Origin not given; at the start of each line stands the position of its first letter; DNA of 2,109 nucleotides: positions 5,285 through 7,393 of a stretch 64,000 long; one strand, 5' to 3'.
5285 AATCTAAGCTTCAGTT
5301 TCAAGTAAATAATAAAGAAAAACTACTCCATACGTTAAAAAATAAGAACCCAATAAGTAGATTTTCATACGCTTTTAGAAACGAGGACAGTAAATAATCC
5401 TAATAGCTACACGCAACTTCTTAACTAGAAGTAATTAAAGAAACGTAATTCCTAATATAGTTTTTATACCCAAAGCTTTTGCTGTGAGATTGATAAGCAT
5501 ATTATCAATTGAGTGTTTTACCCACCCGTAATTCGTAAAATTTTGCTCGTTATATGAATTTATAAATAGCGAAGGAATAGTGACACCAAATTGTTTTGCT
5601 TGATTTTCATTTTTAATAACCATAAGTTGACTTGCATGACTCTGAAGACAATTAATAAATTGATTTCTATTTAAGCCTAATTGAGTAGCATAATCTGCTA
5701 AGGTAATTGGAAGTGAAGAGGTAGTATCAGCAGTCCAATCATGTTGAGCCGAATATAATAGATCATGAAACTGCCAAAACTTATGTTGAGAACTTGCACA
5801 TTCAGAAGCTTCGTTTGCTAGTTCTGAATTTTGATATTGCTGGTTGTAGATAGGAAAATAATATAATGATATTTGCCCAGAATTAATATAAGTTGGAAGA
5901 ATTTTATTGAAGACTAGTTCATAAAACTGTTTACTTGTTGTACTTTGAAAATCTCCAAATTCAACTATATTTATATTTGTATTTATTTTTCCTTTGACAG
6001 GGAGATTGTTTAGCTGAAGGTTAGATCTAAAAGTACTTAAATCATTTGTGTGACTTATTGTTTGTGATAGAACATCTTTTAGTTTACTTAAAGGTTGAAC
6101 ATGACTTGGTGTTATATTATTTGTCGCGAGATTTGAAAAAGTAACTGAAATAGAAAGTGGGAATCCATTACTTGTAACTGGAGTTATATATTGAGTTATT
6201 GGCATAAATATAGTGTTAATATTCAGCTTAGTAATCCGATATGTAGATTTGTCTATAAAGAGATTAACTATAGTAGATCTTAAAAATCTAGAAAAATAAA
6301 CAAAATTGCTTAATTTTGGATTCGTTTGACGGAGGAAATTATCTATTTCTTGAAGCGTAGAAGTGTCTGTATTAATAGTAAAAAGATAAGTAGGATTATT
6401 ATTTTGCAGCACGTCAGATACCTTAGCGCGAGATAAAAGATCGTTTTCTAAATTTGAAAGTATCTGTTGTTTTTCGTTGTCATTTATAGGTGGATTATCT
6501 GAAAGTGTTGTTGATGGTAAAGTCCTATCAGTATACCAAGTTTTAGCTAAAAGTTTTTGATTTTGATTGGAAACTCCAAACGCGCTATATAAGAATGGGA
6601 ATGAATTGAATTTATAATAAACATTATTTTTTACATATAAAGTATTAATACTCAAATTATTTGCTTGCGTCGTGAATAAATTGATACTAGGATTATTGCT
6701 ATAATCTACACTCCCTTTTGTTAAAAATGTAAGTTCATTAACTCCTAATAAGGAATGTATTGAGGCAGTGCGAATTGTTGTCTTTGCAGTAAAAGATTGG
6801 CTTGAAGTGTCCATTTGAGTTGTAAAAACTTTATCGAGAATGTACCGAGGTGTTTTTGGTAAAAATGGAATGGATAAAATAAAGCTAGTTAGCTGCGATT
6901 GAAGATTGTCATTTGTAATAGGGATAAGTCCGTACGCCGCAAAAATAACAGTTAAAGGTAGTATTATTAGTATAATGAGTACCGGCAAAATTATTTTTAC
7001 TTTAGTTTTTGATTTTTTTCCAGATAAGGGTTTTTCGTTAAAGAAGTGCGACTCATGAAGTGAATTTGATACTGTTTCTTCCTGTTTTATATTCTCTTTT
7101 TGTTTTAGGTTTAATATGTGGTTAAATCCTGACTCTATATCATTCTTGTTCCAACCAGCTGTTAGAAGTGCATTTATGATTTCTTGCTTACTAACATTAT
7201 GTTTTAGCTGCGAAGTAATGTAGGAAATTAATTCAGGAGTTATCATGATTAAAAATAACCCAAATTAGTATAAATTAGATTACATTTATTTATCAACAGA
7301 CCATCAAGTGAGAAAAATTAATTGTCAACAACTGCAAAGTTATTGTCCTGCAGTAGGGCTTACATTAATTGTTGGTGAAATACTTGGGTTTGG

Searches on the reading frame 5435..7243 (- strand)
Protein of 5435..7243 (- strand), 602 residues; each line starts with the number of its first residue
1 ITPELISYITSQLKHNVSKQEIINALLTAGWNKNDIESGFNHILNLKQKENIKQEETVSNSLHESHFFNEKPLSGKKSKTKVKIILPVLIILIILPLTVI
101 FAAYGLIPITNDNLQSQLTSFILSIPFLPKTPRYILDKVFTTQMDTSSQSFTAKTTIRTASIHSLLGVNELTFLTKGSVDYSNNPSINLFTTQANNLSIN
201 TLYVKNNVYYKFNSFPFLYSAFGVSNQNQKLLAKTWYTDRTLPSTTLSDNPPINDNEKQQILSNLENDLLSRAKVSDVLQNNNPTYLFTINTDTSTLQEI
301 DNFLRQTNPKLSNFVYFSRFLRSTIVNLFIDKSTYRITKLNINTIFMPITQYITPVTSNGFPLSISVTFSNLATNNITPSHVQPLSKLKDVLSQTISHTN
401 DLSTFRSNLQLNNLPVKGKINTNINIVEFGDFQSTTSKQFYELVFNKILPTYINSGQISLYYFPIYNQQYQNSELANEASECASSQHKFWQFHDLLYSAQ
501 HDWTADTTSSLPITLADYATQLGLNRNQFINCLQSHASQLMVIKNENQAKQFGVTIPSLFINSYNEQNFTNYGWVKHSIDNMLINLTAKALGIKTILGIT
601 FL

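Call 67: search_protein_families(library=pfam, proteins=[window:5435-7243:-], max_evalue=0.00001)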
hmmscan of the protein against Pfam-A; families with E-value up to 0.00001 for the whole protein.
window:5435-7243:- (602 aa): 1 family
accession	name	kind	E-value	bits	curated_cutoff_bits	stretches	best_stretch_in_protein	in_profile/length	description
PF13462.12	Thioredoxin_4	-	6.3e-15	56.2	23.2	1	416-567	7-151/165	Thioredoxin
